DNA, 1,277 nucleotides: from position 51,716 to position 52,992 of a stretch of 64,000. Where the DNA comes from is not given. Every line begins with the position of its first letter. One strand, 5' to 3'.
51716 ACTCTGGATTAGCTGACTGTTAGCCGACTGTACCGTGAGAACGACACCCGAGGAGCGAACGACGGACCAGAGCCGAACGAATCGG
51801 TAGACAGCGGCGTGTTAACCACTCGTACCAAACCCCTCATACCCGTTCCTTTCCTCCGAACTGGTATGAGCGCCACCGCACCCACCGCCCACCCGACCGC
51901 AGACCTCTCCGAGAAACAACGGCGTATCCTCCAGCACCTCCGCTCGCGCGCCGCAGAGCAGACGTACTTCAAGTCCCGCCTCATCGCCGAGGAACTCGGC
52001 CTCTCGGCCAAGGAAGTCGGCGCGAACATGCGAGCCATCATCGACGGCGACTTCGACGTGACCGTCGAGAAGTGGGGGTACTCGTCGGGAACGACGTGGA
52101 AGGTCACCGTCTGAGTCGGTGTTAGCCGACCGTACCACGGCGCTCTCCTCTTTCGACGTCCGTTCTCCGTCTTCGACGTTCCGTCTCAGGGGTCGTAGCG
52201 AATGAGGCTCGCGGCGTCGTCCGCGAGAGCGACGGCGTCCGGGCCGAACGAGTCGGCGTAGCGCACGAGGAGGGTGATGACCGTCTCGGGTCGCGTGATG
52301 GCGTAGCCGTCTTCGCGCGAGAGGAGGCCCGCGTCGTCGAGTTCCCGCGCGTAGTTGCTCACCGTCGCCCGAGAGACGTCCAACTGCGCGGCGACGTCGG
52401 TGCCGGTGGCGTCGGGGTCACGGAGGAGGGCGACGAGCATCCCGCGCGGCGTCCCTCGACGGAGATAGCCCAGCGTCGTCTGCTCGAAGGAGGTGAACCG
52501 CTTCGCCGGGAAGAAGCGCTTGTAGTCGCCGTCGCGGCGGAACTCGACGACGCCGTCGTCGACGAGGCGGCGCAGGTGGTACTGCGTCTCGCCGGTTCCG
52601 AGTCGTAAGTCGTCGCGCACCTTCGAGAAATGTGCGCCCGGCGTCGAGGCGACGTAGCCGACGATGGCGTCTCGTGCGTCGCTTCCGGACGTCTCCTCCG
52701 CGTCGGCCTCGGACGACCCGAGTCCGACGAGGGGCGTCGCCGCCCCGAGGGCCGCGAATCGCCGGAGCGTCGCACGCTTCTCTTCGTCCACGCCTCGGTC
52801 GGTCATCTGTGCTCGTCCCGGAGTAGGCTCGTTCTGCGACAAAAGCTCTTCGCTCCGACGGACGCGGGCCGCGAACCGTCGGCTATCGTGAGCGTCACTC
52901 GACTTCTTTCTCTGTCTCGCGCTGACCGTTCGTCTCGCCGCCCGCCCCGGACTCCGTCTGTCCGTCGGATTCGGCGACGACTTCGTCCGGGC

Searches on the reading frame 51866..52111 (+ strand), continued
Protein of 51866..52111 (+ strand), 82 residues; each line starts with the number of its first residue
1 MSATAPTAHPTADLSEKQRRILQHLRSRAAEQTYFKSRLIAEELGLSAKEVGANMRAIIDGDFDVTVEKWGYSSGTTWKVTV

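Call 30: list_cluster_members(proteins=[P0106, P0001])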
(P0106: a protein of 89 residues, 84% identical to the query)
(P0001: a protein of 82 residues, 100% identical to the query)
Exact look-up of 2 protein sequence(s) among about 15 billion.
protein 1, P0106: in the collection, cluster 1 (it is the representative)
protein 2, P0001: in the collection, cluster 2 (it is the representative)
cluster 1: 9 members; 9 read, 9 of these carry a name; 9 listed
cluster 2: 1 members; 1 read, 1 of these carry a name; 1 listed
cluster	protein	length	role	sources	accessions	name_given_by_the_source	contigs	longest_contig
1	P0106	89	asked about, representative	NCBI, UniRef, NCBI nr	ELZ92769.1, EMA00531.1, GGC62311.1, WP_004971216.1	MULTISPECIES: DUF7123 family protein [Haloferax] | DUF7123 domain-containing protein n=3 Tax=Haloferax TaxID=2251 RepID=M0IBE0_9EURY | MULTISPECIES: hypothetical protein [Haloferax]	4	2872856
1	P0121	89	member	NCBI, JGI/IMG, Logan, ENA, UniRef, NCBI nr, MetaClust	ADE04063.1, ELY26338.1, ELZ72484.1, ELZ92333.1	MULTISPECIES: DUF7123 family protein [Haloferax] | hypothetical protein | DUF7123 domain-containing protein n=6 Tax=Haloferax TaxID=2251 RepID=D4GUA1_HALVD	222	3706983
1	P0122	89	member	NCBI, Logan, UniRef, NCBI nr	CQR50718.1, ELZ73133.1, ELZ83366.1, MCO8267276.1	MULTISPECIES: DUF7123 family protein [Haloferax] | DUF7123 domain-containing protein n=4 Tax=Haloferax TaxID=2251 RepID=A0A871BDZ5_HALGI | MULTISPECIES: hypothetical protein [Haloferax]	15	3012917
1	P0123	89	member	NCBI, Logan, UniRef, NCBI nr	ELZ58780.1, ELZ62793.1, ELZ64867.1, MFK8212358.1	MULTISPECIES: hypothetical protein [unclassified Haloferax] | DUF7123 family protein n=1 Tax=Haloferax TaxID=2251 RepID=UPI0002AFA7A0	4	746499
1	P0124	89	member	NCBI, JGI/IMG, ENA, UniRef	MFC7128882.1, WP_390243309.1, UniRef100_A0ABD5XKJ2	DUF7123 family protein [Haloferax chudinovii] | DUF7123 domain-containing protein n=1 Tax=Haloferax chudinovii TaxID=1109010 ...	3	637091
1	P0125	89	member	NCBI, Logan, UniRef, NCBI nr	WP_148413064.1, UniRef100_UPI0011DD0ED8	hypothetical protein [Haloferax sp. KTX1] | DUF7123 family protein n=1 Tax=Haloferax sp. KTX1 TaxID=2600597 RepID=UPI0011DD0ED8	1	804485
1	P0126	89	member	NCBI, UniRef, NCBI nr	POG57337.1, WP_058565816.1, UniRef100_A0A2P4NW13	DUF7123 family protein [Haloferax marisrubri] | DUF7123 domain-containing protein n=1 Tax=Haloferax marisrubri TaxID=1544719 ... | hypothetical protein [Haloferax marisrubri]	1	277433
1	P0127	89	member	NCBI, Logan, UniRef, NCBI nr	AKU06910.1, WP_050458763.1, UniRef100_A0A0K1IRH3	DUF7123 family protein [Haloferax gibbonsii] | DUF7123 domain-containing protein n=1 Tax=Haloferax gibbonsii TaxID=35746 ... | hypothetical protein [Haloferax gibbonsii]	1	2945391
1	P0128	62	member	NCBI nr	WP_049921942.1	hypothetical protein [Haloferax sp. BAB-2207]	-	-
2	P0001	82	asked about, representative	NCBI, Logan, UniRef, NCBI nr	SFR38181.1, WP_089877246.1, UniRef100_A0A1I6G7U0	DUF7123 family protein [Halogeometricum limi] | DUF7123 domain-containing protein n=1 Tax=Halogeometricum limi TaxID=555875 ... | hypothetical protein [Halogeometricum limi]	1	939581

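Call 33: search_solved_structures(query=A1, max_evalue=10, show_alignments=2)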
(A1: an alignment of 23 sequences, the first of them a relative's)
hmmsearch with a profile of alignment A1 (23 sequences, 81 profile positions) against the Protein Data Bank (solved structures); distinct sequences matched with E-value up to 10: 1.
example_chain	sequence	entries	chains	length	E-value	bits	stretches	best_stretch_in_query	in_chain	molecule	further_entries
8glv_AV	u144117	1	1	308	9.8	9.7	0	11-42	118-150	Cilia- and flagella-associated protein 73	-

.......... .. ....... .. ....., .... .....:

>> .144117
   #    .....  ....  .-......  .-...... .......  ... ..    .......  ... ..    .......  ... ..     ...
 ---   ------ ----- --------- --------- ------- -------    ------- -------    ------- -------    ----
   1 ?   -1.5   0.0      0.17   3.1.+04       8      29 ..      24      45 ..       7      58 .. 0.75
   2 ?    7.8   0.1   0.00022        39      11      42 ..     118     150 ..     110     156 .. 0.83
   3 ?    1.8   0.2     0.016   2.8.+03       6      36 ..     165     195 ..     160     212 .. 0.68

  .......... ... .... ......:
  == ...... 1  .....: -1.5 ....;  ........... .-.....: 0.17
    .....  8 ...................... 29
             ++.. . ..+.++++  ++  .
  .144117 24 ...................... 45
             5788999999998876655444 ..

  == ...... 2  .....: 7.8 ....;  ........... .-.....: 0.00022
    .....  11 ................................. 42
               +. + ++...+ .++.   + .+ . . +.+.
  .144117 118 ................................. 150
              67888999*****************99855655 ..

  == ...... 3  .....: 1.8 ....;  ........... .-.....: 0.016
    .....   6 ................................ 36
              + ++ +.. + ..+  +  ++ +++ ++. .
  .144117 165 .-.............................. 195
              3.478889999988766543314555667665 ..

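Call 34: search_protein_families(library=pfam, proteins=[window:51866-52111:+], max_evalue=10)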
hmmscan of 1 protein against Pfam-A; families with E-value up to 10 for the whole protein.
window:51866-52111:+ (82 aa): 7 families
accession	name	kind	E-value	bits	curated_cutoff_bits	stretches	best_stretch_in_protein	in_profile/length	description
PF23438.1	DUF7123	-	1.2e-41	141.1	27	1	14-82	2-70/70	Domain of unknown function (DUF7123)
PF01726.22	LexA_DNA_bind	-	0.039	14.2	23.7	1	13-50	3-42/65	LexA DNA binding domain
PF13730.12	HTH_36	-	0.051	13.8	25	1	13-52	2-43/55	Helix-turn-helix domain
PF17782.7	DprA_WH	-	0.06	13.8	22.9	1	6-27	2-23/61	DprA winged helix domain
PF13412.12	HTH_24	-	0.13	12.4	21.9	0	39-52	22-35/48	Winged helix-turn-helix DNA-binding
PF23057.1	RBD_ZCCHC3_1st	-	0.18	12.4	27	1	31-67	17-53/78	ZCCHC3, first RNA-binding domain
PF13404.12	HTH_AsnC-type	-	0.22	11.8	27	1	19-53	6-36/42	AsnC-type helix-turn-helix domain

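Call 39: predict_structure(alignment_id=A1)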
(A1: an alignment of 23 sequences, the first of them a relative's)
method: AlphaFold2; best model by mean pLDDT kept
length: 82 residues; sequences in the alignment: 23
mean_pLDDT: 81.7   pTM: 0.68
mean pLDDT of the five models: 81.7, 80.5, 79.9, 78.4, 75.7
residues with pLDDT >= 90: 34; 70-90: 33; 50-70: 6; < 50: 9
segments of 3 or more residues with pLDDT < 50: 3-10
pLDDT, mean of each block of 10 residues (from residue 1): 47 81 90 90 92 87 86 80 87
secondary structure, 60 per line:
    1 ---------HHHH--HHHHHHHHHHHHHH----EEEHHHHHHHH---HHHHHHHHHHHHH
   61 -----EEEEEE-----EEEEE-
elements in order: H10-13 H16-29 E34-36 H37-44 H48-60 E66-71 E77-81

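Call 41: fold_search(model_id=the predicted structure, library=pdb)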
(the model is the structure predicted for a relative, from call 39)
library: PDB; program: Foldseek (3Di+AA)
matches with E <= 10: 1537; with E <= 0.001: 0
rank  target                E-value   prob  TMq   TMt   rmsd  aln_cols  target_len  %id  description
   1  5k5q_C                2.0e-02  1.00  0.57  0.52   7.9        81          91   16  Structure of AspA-DNA complex: novel centromere bindng protein-centromere complex (released 2016-06-01)
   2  9hl9_Sa               2.7e-02  0.94  0.48  0.48  14.4        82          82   12  CRYO-EM STRUCTURE OF LEISHMANIA MAJOR 80S RIBOSOME WITH P/E-site tRNA AND mRNA : LM14Cs1H3 sKO STRAIN (released 2025-10-15)
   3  1sfx_B                3.0e-02  0.99  0.61  0.50   5.0        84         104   19  X-ray crystal structure of putative HTH transcription regulator from Archaeoglobus fulgidus (released 2004-08-03)
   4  8ova_AU               3.5e-02  0.97  0.50  0.55   4.5        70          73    8  CRYO-EM STRUCTURE OF TRYPANOSOMA BRUCEI PROCYCLIC FORM 80S RIBOSOME : PARENTAL STRAIN (released 2023-11-29)
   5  1qbj_C                3.7e-02  1.00  0.59  0.71   2.7        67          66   21  CRYSTAL STRUCTURE OF THE ZALPHA Z-DNA COMPLEX (released 1999-07-02)
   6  5k5q_B                3.7e-02  0.97  0.51  0.46   8.4        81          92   17  Structure of AspA-DNA complex: novel centromere bindng protein-centromere complex (released 2016-06-01)
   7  1wq2_B                4.3e-02  1.00  0.60  0.71   2.8        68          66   18  Neutron Crystal Structure Of Dissimilatory Sulfite Reductase D (DsrD) (released 2005-09-19)
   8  2v79_B                4.5e-02  0.99  0.62  0.45   9.3        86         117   17  Crystal Structure of the N-terminal domain of DnaD from Bacillus Subtilis (released 2008-01-15)
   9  5trd_A                4.5e-02  0.98  0.54  0.24   3.1        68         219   16  Structure of RbkR (Riboflavin Kinase) from Thermoplasma acidophilum determined in complex with CTP and its cognate DNA (released 2016-11-23)
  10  6cmv_C                4.9e-02  0.98  0.57  0.44   3.1        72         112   18  Crystal structure of Archaeal Biofilm Regulator (AbfR2) from Sulfolobus acidocaldarius (released 2018-11-14)
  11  4v6i_AV               4.9e-02  0.95  0.54  0.52  11.4        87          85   11  Localization of the small subunit ribosomal proteins into a 6.1 A cryo-EM map of Saccharomyces cerevisiae translating (released 2014-07-09)
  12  4omz_B                4.9e-02  0.93  0.54  0.47   4.6        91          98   14  Crystal Structure of NolR from Sinorhizobium fredii (released 2014-04-16)
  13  1q1h                  5.2e-02  0.99  0.62  0.60   2.9        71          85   18  An extended winged helix domain in general transcription factor E/IIE alpha (released 2003-12-09)
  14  4kmf_A                5.2e-02  0.99  0.52  0.66   2.9        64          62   19  Crystal structure of Zalpha domain from Carassius auratus PKZ in complex with Z-DNA (released 2013-07-03)
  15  4rs8_B                5.2e-02  0.99  0.54  0.54   3.2        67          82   19  Apo structure of novel pNOB8 plasmid centromere binding protein (released 2015-09-16)
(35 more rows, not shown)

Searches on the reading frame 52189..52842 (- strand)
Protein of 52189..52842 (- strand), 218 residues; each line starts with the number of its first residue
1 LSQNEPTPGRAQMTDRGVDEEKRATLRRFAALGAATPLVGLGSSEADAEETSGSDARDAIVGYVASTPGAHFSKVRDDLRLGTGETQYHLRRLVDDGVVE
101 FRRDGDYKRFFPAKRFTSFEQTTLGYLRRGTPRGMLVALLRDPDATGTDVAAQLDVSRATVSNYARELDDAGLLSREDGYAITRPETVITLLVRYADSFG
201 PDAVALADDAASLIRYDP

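Call 7: search_protein_families(library=pfam, proteins=[window:52189-52842:-], max_evalue=0.01)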
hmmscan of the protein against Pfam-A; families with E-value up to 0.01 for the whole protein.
window:52189-52842:- (218 aa): 16 families
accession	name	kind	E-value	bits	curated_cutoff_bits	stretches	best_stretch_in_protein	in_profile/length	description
PF24266.1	HTH_HVO_0163_N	-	1.9e-25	89.1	31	1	54-124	1-70/70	HVO_0163, N-terminal HTH domain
PF12802.13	MarR_2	-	5.7e-10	39.6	27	1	135-178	10-54/61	MarR family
PF13412.12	HTH_24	-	1.8e-08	34.2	21.9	1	133-174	6-47/48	Winged helix-turn-helix DNA-binding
PF01978.25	TrmB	-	7.8e-07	29.3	25.6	1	136-179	14-57/68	Sugar-specific transcriptional regulator TrmB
PF01022.26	HTH_5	-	1.2e-05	25.5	22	0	137-175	8-46/47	Bacterial regulatory protein, arsR family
PF25213.1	HVO_A0261_N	-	2.7e-05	24.4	35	1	131-184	11-65/86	HVO_A0261 N-terminal domain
PF09339.16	HTH_IclR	-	3e-05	24.1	22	1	141-177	14-51/52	IclR helix-turn-helix domain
PF13545.12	HTH_Crp_2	-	3.7e-05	24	27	1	145-186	23-65/70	Crp-like helix-turn-helix domain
PF13601.12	HTH_34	-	4.3e-05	24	27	0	59-104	4-49/80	Winged helix DNA-binding domain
PF01047.28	MarR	-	0.0001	22.5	24.6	1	139-177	12-50/59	MarR family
PF03428.19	RP-C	-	0.00023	21.5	24.4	0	81-110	83-112/175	Replication protein C N-terminal domain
PF12840.13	HTH_20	-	0.00025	21.4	27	0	136-174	9-48/51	Helix-turn-helix domain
PF08279.18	HTH_11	-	0.00061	20.1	25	1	141-172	12-43/55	HTH domain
PF24033.1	DUF7342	-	0.00078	19.9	31.6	0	73-121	21-69/150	Family of unknown function (DUF7342)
PF01325.25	Fe_dep_repress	-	0.0034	18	26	0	147-175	25-53/60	Iron dependent repressor, N-terminal DNA binding domain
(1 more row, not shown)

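Call 8: search_protein_families(library=ncbifam, proteins=[window:52189-52842:-], max_evalue=0.01)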
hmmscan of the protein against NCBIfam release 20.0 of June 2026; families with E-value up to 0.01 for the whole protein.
window:52189-52842:- (218 aa): 13 families
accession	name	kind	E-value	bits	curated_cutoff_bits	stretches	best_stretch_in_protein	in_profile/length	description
NF033788.1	HTH_metalloreg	subfamily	2.1e-07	30.7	55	1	133-177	13-58/77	metalloregulator ArsR/SmtB family transcription factor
NF041396.1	TranRegLrp_Halo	equivalog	0.00029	20.8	190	1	135-175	10-50/149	HTH-type transcriptional regulator Lrp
TIGR00122.1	birA_repr_reg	equivalog_domain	0.0003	20.6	70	1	136-186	5-57/69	biotin operon repressor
NF041413.1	ArsR_Rv2640c_fam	equivalog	0.00053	20.4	155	0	141-177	55-91/118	Rv2640c family ArsR-like transcriptional regulator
NF033789.1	repress_SdpR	subfamily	0.00067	19.5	100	1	133-177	10-54/79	autorepressor SdpR family transcription factor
NF041395.1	TranRegLrpA1_Halo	equivalog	0.0015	18.5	250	1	132-174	7-49/142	HTH-type transcriptional regulator LrpA1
NF040939.2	trans_reg_lrs14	equivalog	0.002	18.1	90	0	136-185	27-79/103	Lrs14 family HTH-type transcriptional regulator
NF053606.1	Sta1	subfamily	0.0034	17.5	80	0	135-177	25-67/100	Sta1 family transcriptional regulator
TIGR02702.1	SufR_cyano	equivalog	0.0036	17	178.8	1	133-190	4-63/208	iron-sulfur cluster biosynthesis transcriptional regulator SufR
TIGR02018.2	his_ut_repres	equivalog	0.0074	15.7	220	0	148-179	27-58/226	histidine utilization transcriptional repressor HutC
TIGR04176.1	MarR_EPS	equivalog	0.0077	16.3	88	0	59-101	8-50/105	MarR family EPS-associated transcriptional regulator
NF047906.1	CdPbTransRegCmtR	equivalog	0.0088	15.9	150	0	134-177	25-67/104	Cd(II)/Pb(II)-sensing metalloregulatory transcriptional regulator CmtR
NF033545.0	transpos_IS630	equivalog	0.0094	15.4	100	0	135-183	3-51/299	IS630 family transposase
